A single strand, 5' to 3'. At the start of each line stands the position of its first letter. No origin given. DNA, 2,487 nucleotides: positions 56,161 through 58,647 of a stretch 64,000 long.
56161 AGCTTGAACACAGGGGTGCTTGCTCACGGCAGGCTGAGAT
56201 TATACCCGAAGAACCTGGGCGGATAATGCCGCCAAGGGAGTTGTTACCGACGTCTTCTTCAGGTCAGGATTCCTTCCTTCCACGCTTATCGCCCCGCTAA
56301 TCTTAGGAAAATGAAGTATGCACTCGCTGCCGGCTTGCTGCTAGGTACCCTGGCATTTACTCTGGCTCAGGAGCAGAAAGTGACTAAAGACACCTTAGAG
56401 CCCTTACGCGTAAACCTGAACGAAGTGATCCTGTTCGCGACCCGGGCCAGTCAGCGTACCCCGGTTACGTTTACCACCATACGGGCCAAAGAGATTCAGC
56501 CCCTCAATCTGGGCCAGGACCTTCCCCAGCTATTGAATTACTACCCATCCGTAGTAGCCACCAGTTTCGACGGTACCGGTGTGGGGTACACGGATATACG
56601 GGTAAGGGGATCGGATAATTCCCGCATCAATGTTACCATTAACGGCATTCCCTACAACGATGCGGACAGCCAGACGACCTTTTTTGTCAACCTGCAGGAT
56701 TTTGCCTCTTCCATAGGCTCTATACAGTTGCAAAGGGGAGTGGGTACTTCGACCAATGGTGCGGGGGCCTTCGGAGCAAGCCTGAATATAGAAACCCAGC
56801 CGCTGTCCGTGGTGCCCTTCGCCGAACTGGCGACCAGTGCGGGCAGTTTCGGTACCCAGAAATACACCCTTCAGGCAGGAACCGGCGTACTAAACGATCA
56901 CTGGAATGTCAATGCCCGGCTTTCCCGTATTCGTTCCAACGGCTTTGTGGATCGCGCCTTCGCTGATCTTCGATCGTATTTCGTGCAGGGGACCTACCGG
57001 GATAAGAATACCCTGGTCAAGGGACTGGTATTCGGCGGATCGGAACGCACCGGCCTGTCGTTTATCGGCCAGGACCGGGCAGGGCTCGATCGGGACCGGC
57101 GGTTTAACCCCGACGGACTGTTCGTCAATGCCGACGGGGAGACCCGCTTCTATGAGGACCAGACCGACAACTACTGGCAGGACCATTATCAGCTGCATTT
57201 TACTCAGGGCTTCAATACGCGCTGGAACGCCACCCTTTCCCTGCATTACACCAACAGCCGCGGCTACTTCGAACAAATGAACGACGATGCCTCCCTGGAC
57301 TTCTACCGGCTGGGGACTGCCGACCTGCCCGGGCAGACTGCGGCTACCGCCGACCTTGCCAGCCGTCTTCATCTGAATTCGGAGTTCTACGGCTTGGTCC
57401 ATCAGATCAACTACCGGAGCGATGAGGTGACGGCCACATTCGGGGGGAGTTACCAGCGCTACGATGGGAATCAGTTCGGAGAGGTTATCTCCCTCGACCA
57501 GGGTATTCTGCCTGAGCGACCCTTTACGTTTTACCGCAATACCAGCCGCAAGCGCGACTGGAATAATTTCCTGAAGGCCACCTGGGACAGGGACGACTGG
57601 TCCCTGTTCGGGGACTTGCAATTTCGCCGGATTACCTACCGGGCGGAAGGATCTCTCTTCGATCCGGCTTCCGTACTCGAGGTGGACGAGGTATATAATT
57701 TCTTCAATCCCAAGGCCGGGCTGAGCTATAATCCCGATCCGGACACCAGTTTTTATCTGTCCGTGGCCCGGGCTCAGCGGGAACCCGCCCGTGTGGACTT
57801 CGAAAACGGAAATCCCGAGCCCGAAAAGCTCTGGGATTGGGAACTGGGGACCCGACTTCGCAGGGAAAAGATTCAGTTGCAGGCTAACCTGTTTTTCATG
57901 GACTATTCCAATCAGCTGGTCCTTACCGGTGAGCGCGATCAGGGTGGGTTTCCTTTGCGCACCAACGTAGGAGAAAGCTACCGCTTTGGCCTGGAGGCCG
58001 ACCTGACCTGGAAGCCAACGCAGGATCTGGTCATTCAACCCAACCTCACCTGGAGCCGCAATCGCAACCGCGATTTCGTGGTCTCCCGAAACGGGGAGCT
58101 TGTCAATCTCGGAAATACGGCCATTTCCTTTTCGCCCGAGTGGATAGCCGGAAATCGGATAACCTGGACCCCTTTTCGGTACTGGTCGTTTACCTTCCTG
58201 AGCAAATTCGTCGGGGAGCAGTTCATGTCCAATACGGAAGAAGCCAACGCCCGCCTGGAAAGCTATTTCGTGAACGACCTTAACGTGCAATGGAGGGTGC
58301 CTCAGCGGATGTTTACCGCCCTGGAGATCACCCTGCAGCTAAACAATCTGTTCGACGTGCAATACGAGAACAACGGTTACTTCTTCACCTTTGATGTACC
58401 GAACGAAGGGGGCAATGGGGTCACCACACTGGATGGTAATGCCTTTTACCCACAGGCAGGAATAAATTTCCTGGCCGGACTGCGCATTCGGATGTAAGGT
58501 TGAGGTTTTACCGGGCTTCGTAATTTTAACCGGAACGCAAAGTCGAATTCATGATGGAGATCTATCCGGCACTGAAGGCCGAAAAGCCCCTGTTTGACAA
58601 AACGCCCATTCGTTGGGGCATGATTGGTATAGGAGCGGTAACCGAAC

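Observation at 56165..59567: Canonical TPP riboswitch in front of a TonB-dependent receptor / Gfo-Idh-MocA oxidoreductase pair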

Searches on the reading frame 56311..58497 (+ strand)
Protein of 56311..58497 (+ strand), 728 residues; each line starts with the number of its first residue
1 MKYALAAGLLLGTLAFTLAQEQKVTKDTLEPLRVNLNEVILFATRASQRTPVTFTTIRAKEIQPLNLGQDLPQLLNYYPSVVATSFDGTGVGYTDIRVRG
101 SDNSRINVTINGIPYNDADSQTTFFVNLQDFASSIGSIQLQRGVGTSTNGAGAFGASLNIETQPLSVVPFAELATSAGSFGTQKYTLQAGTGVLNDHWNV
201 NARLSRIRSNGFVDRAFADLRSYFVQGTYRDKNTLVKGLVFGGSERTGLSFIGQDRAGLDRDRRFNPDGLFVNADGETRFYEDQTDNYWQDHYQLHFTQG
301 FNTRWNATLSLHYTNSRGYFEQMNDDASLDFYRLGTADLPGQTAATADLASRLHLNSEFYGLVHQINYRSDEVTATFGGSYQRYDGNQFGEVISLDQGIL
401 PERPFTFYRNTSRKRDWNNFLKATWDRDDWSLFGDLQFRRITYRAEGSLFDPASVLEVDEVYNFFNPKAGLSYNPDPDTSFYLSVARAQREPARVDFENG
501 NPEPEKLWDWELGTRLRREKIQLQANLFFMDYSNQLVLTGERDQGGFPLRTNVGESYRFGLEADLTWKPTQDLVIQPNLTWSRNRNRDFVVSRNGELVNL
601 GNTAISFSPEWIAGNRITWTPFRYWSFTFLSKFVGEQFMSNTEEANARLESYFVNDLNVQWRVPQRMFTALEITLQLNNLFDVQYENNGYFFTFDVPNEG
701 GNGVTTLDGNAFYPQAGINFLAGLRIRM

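Call 6: search_protein_families(library=pfam, proteins=[window:56311-58497:+])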
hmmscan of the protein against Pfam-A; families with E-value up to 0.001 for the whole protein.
window:56311-58497:+ (728 aa): 2 families
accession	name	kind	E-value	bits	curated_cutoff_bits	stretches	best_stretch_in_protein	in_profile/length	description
PF00593.30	TonB_dep_Rec_b-barrel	-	6.2e-32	112.4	27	1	260-680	25-436/436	TonB dependent receptor-like, beta-barrel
PF07715.20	Plug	-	2.2e-11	44.6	23.9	1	48-156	3-106/107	TonB-dependent Receptor Plug Domain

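Call 8: search_protein_families(library=ncbifam, proteins=[window:56311-58497:+], max_evalue=0.01)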
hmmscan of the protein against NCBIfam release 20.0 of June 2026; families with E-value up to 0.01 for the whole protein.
window:56311-58497:+ (728 aa): 6 families
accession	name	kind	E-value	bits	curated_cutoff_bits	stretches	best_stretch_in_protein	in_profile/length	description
TIGR01786.1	TonB-hemlactrns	subfamily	3.5e-16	58.7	323.75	2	45-163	16-134/719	TonB-dependent hemoglobin/transferrin/lactoferrin family receptor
TIGR01785.1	TonB-hemin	subfamily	9.4e-16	57.4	316.85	1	37-686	2-655/677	TonB-dependent heme/hemoglobin receptor family protein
NF049946.1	TonB_dep_CU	exception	2.3e-08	32.8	700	1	463-687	445-663/683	TonB-dependent receptor, CU motif-type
NF053590.1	TonB_dep_TOL0244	equivalog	6e-06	25.1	645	1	465-686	360-581/604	TOL_0244 family TonB-dependent receptor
NF041676.1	FecA_OM_dicitr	equivalog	7e-06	24.3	1100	1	497-700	559-756/773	TonB-dependent Fe(3+) dicitrate receptor FecA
NF049944.1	TonB_dep_PUIUD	equivalog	1.8e-05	23.3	850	0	421-539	393-530/686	TonB-dependent receptor, PUIUD motif-type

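Call 20: find_related_loci(query=A1, collection=metagenome_contigs, flank=4000)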
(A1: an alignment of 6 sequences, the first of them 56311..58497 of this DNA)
Query A1 (728 aa) in metagenome_contigs; peptide patterns used: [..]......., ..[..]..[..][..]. (x = any residue, [..] = any of these).
600 stretches matched a pattern (row limit reached: there are more); 547 encode a relative of the query (tblastn E <= 1e-3); the best 80 are kept; 80 distinct loci.
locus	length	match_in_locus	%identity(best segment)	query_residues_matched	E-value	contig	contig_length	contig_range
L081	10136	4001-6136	49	9-728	0e+0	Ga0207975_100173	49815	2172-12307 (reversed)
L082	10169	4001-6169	49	1-726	0e+0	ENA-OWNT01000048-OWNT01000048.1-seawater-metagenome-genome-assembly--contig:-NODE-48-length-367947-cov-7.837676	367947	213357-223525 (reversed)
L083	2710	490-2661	48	1-728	0e+0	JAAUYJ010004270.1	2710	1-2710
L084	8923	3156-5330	49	1-726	0e+0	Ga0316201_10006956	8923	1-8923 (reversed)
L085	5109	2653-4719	48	33-727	0e+0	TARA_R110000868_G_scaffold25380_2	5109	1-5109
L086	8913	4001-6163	47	9-728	0e+0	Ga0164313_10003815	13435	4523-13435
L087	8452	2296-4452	48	1-726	0e+0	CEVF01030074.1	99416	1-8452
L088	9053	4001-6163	47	1-726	0e+0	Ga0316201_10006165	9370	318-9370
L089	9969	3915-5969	51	34-726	0e+0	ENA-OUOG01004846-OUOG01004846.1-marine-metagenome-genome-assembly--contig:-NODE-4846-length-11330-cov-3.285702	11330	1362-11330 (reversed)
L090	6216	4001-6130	46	24-727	0e+0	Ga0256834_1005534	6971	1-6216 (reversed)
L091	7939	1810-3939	47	8-723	0e+0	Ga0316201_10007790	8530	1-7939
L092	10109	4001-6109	47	19-727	0e+0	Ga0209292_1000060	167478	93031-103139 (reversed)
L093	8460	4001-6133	46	16-728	0e+0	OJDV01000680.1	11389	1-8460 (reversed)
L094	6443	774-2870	47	25-727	0e+0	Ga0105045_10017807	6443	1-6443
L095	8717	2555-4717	47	1-726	0e+0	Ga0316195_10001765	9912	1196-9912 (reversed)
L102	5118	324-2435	46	18-726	0e+0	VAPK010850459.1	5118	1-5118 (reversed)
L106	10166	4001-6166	46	1-726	0e+0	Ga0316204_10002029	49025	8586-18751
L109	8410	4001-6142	46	3-723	0e+0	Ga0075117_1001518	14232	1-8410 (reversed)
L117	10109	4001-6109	47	19-726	0e+0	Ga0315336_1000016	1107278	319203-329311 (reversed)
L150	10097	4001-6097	45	19-726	0e+0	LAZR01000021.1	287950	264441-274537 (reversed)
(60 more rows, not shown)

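Call 25: search_protein_families(library=pfam, max_evalue=0.01, proteins=[L109:6181-7086:+, L117:6261-6674:+, L150:6212-6877:+, L102:2578-3075:+, L084:2471-2875:+])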
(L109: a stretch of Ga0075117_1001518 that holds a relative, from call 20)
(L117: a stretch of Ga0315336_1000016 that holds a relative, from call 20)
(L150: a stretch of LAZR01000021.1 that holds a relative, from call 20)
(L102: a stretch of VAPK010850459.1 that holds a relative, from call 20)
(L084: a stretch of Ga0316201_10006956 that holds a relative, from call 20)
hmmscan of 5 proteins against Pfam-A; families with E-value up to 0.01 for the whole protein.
L109:6181-7086:+ (301 aa): 2 families
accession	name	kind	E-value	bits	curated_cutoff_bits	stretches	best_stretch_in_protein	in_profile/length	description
PF09084.16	NMT1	-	5.1e-50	170.8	20.5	1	13-231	1-216/216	NMT1/THI5 like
PF22677.2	Ble-like_N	-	0.0044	17.2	24.5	0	21-46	12-36/41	Bleomycin resistance protein-like N-terminal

L117:6261-6674:+ (137 aa): 0 families

L150:6212-6877:+ (221 aa): 1 family
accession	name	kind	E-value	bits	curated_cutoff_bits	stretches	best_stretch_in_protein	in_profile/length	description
PF00834.25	Ribul_P_3_epim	-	0.0046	16.8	21.1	0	107-199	108-191/198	Ribulose-phosphate 3 epimerase family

L102:2578-3075:+ (165 aa): 1 family
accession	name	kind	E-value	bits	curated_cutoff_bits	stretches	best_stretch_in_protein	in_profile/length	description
PF22398.1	DUF6978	-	2e-24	86.8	29.6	1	1-153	1-132/133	Family of unknown function (DUF6978)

L084:2471-2875:+ (134 aa): 1 family
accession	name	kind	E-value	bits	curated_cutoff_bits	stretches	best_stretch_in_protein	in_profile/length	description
PF00472.26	RF-1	-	1.8e-19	70.2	35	1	8-124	10-102/116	RF-1 domain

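Call 62: search_protein_families(library=ncbifam, max_evalue=0.001, proteins=[L109:6181-7086:+])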
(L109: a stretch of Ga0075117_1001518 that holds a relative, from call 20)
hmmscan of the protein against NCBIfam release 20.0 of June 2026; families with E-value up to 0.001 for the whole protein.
L109:6181-7086:+ (301 aa): 1 family
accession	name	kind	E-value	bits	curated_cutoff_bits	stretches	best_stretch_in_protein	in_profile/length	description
TIGR01728.1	SsuA_fam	subfamily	9.7e-08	31.6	163.5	1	11-240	6-232/290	aliphatic sulfonate ABC transporter substrate-binding protein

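Call 65: find_homologous_proteins(query=L109:6181-7086:+, max_evalue=1e-20)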
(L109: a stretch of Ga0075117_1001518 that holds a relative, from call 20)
Query L109:6181-7086:+ (301 aa): 1261 proteins with E <= 1e-20 among 2889 candidates; the best 120 are listed.
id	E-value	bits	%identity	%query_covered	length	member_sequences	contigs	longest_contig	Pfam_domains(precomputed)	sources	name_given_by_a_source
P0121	1.6e-200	682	100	100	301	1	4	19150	PF09084.17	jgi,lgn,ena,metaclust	metaclust:\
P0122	4.5e-175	599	89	98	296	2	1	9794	PF09084.17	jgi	-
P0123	1.1e-172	591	86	100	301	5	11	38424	PF09084.17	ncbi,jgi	ncbi:MAG: ABC-type nitrate/sulfonate/bicarbonate transport system substrate-binding protein [Maribac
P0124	1.4e-169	581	84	100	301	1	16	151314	PF09084.17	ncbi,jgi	ncbi:MAG: ABC-type nitrate/sulfonate/bicarbonate transport system substrate-binding protein [Maribac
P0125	9.1e-169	578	85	100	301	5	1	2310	PF09084.17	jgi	jgi:ABC-type nitrate/sulfonate/bicarbonate transport system substrate-binding protein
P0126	1.8e-168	577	84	100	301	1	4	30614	PF09084.17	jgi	jgi:ABC-type nitrate/sulfonate/bicarbonate transport system substrate-binding protein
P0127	1.0e-166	571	83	100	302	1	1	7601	PF09084.17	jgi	jgi:ABC-type nitrate/sulfonate/bicarbonate transport system substrate-binding protein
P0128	7.9e-164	562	81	100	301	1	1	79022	PF09084.17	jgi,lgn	jgi:ABC-type nitrate/sulfonate/bicarbonate transport system substrate-binding protein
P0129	4.3e-162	556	80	100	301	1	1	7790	PF09084.17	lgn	-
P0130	8.9e-162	555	82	100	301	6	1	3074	PF09084.17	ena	-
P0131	7.3e-161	552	79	100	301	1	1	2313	PF09084.17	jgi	jgi:ABC-type nitrate/sulfonate/bicarbonate transport system substrate-binding protein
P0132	1.0e-157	542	78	100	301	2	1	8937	PF09084.17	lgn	-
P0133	1.6e-157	541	78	100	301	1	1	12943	PF09084.17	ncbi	-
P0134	3.6e-157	540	79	100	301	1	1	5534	PF09084.17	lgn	-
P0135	4.6e-157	540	78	100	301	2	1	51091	PF09084.17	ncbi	-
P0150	2.1e-136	472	68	98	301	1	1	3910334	PF09084.17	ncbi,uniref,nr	ncbi:ABC transporter substrate-binding protein [Costertonia aggregata]|uniref:Thiamine pyrimidine sy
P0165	8.6e-132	457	67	99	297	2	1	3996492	PF09084.17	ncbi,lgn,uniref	ncbi:ABC transporter substrate-binding protein [Maribacter sp. R77961]|uniref:ABC transporter substr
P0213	1.8e-119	416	59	100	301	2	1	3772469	PF09084.17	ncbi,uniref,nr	ncbi:hypothetical protein HME9304_01156 [Flagellimonas maritima]|uniref:Thiamine pyrimidine synthase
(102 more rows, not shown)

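Call 66: find_encoding_contigs(protein=P0213, flank=10000, max_places=1)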
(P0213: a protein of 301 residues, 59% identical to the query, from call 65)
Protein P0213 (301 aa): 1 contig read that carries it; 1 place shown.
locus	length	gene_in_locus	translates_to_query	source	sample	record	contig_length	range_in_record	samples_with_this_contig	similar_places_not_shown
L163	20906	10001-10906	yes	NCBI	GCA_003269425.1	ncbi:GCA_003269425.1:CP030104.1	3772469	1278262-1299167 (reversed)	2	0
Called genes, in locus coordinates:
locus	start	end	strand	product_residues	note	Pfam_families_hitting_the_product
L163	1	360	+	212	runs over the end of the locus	PF04973:NMN_transporter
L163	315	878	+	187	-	PF13521:AAA_28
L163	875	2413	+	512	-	PF14134:DUF4301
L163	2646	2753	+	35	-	-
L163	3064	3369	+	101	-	-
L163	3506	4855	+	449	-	PF00072:Response_reg, PF00158:Sigma54_activat, PF14532:Sigma54_activ_2, PF07728:AAA_5 (weak), PF00004:AAA (weak), PF25601:AAA_lid_14, PF02954:HTH_8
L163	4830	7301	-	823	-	PF00512:HisKA, PF02518:HATPase_c, PF00072:Response_reg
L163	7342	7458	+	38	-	-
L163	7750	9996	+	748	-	PF07715:Plug, PF00593:TonB_dep_Rec_b-barrel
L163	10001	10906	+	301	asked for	PF09084:NMT1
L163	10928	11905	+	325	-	PF01408:GFO_IDH_MocA, PF02894:GFO_IDH_MocA_C (weak), PF22725:GFO_IDH_MocA_C3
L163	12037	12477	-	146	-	-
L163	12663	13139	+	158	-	PF03449:GreA_GreB_N, PF01272:GreA_GreB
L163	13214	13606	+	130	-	PF11969:DcpS_C, PF01230:HIT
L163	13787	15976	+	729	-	PF03412:Peptidase_C39, PF00664:ABC_membrane, PF00005:ABC_tran, PF02463:SMC_N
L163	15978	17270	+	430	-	PF26002:Beta-barrel_AprE (weak)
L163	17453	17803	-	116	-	-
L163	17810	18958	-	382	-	PF00512:HisKA (weak), PF02518:HATPase_c, PF13589:HATPase_c_3 (weak), PF14501:HATPase_c_5 (weak)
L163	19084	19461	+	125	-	PF11325:DUF3127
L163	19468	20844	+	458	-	PF02667:SCFA_trans, PF03606:DcuC (weak)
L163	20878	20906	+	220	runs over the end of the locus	PF03588:Leu_Phe_trans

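Call 67: find_encoding_contigs(protein=P0150, flank=10000, max_places=1)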
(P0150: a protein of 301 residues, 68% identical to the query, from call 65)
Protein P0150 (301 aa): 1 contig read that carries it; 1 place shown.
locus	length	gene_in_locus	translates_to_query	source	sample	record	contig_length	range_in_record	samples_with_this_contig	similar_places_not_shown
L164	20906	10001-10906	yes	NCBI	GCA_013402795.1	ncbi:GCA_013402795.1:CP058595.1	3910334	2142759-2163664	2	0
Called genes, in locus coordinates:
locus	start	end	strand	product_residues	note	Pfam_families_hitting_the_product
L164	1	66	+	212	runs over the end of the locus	PF04973:NMN_transporter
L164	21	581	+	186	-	PF13521:AAA_28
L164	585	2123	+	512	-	PF14134:DUF4301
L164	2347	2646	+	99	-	-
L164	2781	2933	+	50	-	-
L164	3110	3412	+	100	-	-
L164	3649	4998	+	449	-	PF00072:Response_reg, PF00158:Sigma54_activat, PF14532:Sigma54_activ_2, PF00004:AAA (faint), PF07728:AAA_5 (weak), PF25601:AAA_lid_14, PF02954:HTH_8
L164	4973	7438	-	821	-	PF00512:HisKA, PF02518:HATPase_c, PF00072:Response_reg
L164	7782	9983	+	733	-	PF07715:Plug, PF00593:TonB_dep_Rec_b-barrel, PF14905:OMP_b-brl_3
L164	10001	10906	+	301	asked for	PF09084:NMT1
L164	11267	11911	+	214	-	-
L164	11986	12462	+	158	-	-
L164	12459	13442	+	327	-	PF01408:GFO_IDH_MocA, PF02894:GFO_IDH_MocA_C (weak), PF22725:GFO_IDH_MocA_C3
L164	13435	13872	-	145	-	-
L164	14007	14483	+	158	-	PF03449:GreA_GreB_N, PF01272:GreA_GreB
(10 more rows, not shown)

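Call 68: find_encoding_contigs(protein=P0165, flank=10000, max_places=1)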
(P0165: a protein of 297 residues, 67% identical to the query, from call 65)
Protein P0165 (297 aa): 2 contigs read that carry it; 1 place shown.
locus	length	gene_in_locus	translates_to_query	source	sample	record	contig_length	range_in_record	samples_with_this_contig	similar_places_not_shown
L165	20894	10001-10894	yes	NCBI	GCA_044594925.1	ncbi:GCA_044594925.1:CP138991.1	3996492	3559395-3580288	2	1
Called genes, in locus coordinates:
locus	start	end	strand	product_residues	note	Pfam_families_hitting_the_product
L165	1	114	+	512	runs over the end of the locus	PF14134:DUF4301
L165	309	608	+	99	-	-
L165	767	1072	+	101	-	-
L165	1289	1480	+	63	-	-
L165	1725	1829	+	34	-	-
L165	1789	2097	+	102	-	-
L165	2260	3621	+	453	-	PF00072:Response_reg, PF00158:Sigma54_activat, PF14532:Sigma54_activ_2, PF25601:AAA_lid_14, PF02954:HTH_8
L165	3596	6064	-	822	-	PF00512:HisKA, PF02518:HATPase_c, PF00072:Response_reg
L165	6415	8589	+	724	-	PF07715:Plug, PF00593:TonB_dep_Rec_b-barrel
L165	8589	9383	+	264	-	PF03171:2OG-FeII_Oxy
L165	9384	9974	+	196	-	PF04973:NMN_transporter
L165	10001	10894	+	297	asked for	PF09084:NMT1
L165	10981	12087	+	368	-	PF01590:GAF (weak), PF08447:PAS_3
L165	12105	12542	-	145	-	-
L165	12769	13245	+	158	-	PF03449:GreA_GreB_N, PF01272:GreA_GreB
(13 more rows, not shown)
